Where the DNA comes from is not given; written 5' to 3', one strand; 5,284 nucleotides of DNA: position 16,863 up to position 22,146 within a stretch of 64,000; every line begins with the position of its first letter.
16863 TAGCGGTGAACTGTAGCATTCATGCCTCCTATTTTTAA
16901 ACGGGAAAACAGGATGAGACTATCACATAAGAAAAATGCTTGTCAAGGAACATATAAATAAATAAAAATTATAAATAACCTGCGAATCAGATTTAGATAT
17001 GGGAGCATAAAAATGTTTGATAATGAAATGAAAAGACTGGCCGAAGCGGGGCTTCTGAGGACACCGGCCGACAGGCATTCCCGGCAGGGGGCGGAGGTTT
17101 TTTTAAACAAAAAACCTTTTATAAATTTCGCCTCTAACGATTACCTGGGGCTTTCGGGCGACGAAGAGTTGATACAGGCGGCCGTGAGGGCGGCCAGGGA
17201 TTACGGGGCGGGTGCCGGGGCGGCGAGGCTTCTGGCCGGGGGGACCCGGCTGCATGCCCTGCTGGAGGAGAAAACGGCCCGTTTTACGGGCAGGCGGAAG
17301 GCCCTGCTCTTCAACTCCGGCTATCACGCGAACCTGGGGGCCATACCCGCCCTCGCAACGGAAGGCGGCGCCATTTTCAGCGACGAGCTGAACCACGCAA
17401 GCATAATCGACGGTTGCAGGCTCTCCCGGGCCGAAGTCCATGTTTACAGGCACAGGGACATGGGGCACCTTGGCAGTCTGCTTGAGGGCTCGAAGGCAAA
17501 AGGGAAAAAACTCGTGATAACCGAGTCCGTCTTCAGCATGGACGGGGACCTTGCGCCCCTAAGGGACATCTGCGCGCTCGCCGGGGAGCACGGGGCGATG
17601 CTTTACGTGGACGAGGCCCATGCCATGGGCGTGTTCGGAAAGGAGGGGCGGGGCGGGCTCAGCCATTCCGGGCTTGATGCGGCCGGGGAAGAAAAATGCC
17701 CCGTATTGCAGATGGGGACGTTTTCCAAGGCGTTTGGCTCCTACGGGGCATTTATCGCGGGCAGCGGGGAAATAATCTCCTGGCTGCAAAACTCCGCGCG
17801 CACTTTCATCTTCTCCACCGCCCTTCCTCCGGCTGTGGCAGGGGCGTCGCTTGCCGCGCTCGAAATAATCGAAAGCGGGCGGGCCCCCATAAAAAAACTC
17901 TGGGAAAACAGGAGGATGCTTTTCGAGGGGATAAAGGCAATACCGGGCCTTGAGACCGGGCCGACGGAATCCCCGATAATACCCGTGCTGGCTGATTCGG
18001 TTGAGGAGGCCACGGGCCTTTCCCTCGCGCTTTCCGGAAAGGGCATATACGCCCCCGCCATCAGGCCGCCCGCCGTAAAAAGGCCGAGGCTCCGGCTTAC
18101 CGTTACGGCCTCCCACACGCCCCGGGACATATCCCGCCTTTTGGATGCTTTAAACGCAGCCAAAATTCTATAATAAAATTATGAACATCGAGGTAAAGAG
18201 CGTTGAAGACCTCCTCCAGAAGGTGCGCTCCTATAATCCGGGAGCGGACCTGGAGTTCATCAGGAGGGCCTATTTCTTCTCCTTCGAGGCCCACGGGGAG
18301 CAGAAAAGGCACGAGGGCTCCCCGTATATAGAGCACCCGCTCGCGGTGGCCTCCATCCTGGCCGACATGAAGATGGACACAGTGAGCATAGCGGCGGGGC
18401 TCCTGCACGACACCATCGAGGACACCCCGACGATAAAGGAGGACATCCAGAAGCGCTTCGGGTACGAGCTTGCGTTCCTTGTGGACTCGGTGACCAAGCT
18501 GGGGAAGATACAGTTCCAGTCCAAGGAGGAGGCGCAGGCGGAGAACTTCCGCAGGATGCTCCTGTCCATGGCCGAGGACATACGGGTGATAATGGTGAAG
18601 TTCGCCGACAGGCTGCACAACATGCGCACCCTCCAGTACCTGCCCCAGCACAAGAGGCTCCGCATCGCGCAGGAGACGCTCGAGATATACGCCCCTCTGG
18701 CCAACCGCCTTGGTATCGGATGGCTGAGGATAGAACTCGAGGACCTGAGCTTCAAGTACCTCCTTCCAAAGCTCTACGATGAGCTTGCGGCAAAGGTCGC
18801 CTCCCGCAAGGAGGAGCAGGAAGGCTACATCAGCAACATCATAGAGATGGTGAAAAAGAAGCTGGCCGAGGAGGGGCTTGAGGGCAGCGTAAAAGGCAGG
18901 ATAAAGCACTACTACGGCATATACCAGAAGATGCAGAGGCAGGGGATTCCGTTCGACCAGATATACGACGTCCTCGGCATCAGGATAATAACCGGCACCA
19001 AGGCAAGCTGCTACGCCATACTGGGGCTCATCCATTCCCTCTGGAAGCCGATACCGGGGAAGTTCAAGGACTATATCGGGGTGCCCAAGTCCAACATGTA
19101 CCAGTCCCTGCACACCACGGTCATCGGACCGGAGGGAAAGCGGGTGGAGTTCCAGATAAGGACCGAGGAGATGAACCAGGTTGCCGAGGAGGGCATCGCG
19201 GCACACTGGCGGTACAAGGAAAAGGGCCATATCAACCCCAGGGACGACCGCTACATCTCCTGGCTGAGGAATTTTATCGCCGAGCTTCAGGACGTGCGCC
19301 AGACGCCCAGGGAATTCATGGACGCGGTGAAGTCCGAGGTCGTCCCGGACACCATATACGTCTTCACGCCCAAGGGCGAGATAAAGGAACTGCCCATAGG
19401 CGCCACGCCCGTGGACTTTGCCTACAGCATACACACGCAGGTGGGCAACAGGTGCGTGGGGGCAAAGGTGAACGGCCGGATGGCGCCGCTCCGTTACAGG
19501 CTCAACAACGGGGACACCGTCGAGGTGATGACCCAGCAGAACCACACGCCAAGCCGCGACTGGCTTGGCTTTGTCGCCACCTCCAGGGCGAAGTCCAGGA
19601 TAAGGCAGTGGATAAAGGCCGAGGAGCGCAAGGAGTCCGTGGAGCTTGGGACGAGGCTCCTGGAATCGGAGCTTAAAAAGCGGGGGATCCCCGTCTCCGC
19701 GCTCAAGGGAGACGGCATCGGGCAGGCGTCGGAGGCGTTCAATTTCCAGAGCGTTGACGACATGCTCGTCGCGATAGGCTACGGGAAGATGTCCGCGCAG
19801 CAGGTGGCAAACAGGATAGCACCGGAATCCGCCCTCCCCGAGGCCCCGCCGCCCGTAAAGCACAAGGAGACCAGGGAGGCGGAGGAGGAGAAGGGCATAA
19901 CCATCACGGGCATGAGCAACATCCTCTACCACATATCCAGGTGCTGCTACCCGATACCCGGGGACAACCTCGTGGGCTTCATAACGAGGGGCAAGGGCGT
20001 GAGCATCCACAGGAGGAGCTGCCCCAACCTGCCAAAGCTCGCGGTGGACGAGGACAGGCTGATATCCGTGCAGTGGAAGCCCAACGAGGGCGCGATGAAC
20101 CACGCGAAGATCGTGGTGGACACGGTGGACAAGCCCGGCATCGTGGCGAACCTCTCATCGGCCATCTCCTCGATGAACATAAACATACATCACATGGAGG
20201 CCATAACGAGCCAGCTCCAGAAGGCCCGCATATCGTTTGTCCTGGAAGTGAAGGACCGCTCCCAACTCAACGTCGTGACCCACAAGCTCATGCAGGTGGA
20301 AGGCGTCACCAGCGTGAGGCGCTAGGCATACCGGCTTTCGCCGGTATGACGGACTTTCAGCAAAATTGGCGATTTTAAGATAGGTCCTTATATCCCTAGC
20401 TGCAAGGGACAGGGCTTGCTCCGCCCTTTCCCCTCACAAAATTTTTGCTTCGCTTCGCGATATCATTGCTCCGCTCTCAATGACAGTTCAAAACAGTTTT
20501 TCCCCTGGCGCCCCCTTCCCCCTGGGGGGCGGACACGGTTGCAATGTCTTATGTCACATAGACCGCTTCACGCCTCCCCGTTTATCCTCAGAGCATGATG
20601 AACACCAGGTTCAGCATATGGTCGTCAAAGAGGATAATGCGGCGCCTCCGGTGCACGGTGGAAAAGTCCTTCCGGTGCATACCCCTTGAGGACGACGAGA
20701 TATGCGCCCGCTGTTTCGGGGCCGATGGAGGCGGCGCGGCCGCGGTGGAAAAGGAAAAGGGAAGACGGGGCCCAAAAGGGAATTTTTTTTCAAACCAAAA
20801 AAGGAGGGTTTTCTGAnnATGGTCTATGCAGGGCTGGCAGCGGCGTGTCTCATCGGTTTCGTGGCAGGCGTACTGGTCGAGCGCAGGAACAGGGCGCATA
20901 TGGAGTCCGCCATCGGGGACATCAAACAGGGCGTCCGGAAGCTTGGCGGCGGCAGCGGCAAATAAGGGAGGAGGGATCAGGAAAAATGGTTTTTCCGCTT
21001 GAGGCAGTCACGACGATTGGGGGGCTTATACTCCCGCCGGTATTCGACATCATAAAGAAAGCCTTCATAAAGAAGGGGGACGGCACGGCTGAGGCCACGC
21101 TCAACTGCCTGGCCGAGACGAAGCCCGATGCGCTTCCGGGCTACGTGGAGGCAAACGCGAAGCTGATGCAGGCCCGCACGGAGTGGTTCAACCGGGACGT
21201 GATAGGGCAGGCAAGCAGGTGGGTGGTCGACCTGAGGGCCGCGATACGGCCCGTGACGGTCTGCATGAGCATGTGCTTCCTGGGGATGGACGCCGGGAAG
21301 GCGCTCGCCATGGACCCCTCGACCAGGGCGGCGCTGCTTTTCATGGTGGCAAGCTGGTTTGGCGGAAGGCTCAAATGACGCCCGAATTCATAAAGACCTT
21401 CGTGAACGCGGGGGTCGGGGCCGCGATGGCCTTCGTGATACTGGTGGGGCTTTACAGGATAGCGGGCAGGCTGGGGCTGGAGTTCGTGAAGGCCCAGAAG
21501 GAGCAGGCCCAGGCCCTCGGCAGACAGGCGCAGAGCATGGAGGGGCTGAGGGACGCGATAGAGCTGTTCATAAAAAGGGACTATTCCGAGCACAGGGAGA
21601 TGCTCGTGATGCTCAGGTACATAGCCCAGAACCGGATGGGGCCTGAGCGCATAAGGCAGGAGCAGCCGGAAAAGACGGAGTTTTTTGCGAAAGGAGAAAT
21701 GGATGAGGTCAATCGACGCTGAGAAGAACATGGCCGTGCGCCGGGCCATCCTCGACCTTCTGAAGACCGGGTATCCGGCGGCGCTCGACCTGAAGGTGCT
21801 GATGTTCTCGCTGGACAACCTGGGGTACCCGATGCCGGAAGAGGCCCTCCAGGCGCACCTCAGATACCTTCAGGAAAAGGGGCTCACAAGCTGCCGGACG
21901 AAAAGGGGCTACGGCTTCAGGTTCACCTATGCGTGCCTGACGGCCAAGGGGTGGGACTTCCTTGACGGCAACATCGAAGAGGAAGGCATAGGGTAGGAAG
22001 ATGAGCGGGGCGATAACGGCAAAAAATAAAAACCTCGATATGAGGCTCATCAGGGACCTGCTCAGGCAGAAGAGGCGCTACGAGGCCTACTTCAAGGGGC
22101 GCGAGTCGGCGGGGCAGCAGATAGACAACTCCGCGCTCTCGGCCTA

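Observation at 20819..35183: Structural-genes-only phage cluster between rel and a cytochrome operon: candidate gene transfer agent or domesticated particle locus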

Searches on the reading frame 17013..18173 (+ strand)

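Call 90: search_protein_families(library=pfam, max_evalue=0.001, proteins=[window:17013-18173:+])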
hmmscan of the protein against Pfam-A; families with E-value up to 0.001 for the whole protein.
window:17013-18173:+ (386 aa): 1 family
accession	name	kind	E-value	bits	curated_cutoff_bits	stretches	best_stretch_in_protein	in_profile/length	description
PF00155.27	Aminotran_1_2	-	1.3e-65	222.4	19.7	1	35-380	2-361/361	Aminotransferase class I and II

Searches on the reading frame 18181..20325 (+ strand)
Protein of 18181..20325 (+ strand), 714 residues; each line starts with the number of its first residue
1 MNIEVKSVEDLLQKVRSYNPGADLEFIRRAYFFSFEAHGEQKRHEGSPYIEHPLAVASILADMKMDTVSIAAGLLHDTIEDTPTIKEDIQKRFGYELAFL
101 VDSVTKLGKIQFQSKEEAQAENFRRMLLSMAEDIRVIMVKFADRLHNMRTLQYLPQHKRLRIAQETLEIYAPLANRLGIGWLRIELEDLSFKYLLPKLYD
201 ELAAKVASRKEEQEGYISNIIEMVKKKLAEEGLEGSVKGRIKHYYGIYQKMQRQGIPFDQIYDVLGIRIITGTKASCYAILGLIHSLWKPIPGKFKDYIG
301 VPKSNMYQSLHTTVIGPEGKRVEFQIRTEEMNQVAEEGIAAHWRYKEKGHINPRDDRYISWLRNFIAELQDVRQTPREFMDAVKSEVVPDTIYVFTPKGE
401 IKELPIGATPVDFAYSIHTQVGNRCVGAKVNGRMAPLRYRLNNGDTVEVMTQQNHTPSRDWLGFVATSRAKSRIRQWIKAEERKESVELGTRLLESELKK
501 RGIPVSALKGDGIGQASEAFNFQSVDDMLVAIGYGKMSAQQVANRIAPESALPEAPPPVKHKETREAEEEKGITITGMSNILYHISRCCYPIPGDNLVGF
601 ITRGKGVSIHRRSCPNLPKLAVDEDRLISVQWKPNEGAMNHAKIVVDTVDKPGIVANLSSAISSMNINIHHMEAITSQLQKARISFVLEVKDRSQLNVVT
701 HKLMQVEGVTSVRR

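Call 27: find_related_loci(query=window:18181-20325:+, collection=metagenome_contigs, flank=10000)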
Query window:18181-20325:+ (714 aa) in metagenome_contigs; peptide patterns used: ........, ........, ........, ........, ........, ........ (x = any residue, [..] = any of these).
276 stretches matched a pattern; 166 encode a relative of the query (tblastn E <= 1e-3); the best 80 are kept; 80 distinct loci.
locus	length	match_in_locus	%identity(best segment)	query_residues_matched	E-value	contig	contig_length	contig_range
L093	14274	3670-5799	74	1-712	0e+0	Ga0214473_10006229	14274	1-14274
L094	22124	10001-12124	66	2-714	0e+0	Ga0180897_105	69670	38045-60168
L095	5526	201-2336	63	4-714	0e+0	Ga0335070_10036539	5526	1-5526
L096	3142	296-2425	63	1-714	0e+0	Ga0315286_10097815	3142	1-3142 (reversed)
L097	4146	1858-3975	63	4-714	0e+0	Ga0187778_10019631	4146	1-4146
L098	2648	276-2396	62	4-714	0e+0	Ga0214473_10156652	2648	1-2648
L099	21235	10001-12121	63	4-714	0e+0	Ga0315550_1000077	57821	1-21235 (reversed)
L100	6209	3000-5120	63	4-714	0e+0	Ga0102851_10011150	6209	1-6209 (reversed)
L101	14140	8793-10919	63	1-714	0e+0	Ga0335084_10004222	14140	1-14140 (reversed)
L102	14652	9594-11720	63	1-714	0e+0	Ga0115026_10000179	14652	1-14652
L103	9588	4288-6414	63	1-714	0e+0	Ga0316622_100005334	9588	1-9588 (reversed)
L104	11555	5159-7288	62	1-714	0e+0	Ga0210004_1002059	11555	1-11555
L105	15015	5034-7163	62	1-714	0e+0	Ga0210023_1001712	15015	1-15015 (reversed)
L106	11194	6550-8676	63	1-714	0e+0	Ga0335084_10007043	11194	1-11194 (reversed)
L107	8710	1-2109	63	7-714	0e+0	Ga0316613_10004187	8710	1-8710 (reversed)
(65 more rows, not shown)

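Call 51: list_cluster_members(proteins=[P0001, window:18181-20325:+, window:26610-27539:+])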
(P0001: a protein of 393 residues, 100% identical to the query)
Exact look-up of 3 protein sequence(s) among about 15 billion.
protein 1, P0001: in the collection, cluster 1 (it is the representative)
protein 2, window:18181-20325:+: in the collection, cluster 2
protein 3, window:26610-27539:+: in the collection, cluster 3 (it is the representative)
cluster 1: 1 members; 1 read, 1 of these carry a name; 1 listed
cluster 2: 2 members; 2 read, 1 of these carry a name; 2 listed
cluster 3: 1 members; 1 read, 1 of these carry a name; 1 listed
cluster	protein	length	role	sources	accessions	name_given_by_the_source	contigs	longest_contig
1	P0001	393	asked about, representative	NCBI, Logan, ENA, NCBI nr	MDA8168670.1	MAG: DUF935 family protein [Nitrospiraceae bacterium] | DUF935 family protein [Nitrospiraceae bacterium]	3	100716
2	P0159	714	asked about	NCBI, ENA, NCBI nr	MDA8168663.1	MAG: bifunctional (p)ppGpp synthetase/guanosine-3',5'-bis(diphosphate) ... | bifunctional (p)ppGpp synthetase/guanosine-3',5'-bis(diphosphate) 3'-pyrophosphohydrolase ...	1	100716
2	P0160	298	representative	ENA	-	-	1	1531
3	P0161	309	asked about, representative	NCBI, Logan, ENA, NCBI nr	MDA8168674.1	MAG: hypothetical protein M0Z59_03120 [Nitrospiraceae bacterium] | hypothetical protein [Nitrospiraceae bacterium]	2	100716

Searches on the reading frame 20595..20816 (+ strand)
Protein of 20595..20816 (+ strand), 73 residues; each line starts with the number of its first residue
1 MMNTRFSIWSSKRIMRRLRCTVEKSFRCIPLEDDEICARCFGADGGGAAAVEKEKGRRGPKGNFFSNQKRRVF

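Call 59: search_protein_families(library=pfam, max_evalue=0.01, proteins=[window:20595-20816:+])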
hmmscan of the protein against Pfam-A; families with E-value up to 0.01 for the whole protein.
window:20595-20816:+ (73 aa): 0 families

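Call 75: search_protein_families(library=ncbifam, max_evalue=0.01, proteins=[window:20595-20816:+])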
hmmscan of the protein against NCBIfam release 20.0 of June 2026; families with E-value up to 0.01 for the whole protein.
window:20595-20816:+ (73 aa): 0 families

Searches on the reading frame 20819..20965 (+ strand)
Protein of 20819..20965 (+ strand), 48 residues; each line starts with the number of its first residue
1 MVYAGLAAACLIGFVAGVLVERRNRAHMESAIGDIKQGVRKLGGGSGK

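Call 6: search_protein_families(library=pfam, max_evalue=0.01, proteins=[window:20819-20965:+])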
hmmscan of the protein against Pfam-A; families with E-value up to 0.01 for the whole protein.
window:20819-20965:+ (48 aa): 0 families

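Call 8: search_protein_families(library=phrogs, max_evalue=0.001, proteins=[window:20819-20965:+])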
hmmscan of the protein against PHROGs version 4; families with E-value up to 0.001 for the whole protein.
window:20819-20965:+ (48 aa): 1 family
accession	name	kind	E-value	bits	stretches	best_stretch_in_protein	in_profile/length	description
phrog_3879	-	unknown function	0.00077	20.3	1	9-34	11-35/54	-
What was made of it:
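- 20819..20965 (+): g01: 48-aa protein with one hydrophobic helix (holin-like, inferred). Weak phrog_3879 match (call 8).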

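Call 75: search_protein_families(library=ncbifam, max_evalue=0.01, proteins=[window:20819-20965:+])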
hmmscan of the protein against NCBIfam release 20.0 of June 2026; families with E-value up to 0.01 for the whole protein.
window:20819-20965:+ (48 aa): 0 families

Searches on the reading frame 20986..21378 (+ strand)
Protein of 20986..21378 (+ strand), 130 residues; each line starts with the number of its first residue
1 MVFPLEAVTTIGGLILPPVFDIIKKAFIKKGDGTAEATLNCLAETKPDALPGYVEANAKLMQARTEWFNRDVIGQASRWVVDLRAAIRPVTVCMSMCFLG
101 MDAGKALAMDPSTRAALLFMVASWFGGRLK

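Call 6: search_protein_families(library=pfam, max_evalue=0.01, proteins=[window:20986-21378:+])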
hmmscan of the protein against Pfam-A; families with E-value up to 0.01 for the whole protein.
window:20986-21378:+ (130 aa): 0 families

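Call 8: search_protein_families(library=phrogs, max_evalue=0.001, proteins=[window:20986-21378:+])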
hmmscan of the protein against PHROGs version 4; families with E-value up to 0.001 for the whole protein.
window:20986-21378:+ (130 aa): 0 families

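Call 75: search_protein_families(library=ncbifam, max_evalue=0.01, proteins=[window:20986-21378:+])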
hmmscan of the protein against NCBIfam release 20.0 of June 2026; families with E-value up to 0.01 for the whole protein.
window:20986-21378:+ (130 aa): 0 families
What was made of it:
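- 20986..21378 (+): g02: 130-aa membrane protein. It follows the M15 endolysin in relatives, so it is part of a lysis cassette (inferred). No family hit (calls 6, 8, 75).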

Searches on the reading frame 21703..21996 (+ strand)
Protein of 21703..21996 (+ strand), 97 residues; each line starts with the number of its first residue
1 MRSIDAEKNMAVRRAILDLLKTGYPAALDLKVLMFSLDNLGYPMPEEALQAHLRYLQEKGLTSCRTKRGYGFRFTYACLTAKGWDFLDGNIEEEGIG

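Call 6: search_protein_families(library=pfam, max_evalue=0.01, proteins=[window:21703-21996:+])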
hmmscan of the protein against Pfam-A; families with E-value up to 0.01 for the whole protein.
window:21703-21996:+ (97 aa): 2 families
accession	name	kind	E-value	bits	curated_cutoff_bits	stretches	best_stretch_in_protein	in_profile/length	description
PF08461.16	HTH_12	-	0.0007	19.9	21.4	1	28-84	14-63/66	Ribonuclease R winged-helix domain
PF10711.15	DUF2513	-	0.0036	18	29.6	1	45-89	34-80/100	Hypothetical protein (DUF2513)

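Call 8: search_protein_families(library=phrogs, max_evalue=0.001, proteins=[window:21703-21996:+])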
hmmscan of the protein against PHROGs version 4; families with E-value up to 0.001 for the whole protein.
window:21703-21996:+ (97 aa): 2 families
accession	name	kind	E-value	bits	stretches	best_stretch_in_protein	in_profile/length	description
phrog_436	-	unknown function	1e-10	42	1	3-96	10-100/125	-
phrog_3983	-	unknown function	1.9e-05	25.3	1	11-88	7-83/165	-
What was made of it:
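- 21703..21996 (+): g04: winged-helix protein. Together with g05 it occupies the small-terminase position. phrog_436 at 1e-10, HTH_12 weak (calls 6, 8).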

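Call 75: search_protein_families(library=ncbifam, max_evalue=0.01, proteins=[window:21703-21996:+])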
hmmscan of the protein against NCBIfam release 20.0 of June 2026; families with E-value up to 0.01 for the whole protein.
window:21703-21996:+ (97 aa): 1 family
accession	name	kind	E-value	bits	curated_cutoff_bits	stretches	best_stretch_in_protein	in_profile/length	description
NF050184.1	VpaChn25_0724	subfamily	3.3e-07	30.4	65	1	12-96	3-83/88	VpaChn25_0724 family phage protein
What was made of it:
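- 21703..21996 (+): NCBIfam VpaChn25_0724 at 3e-7 (call 75).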
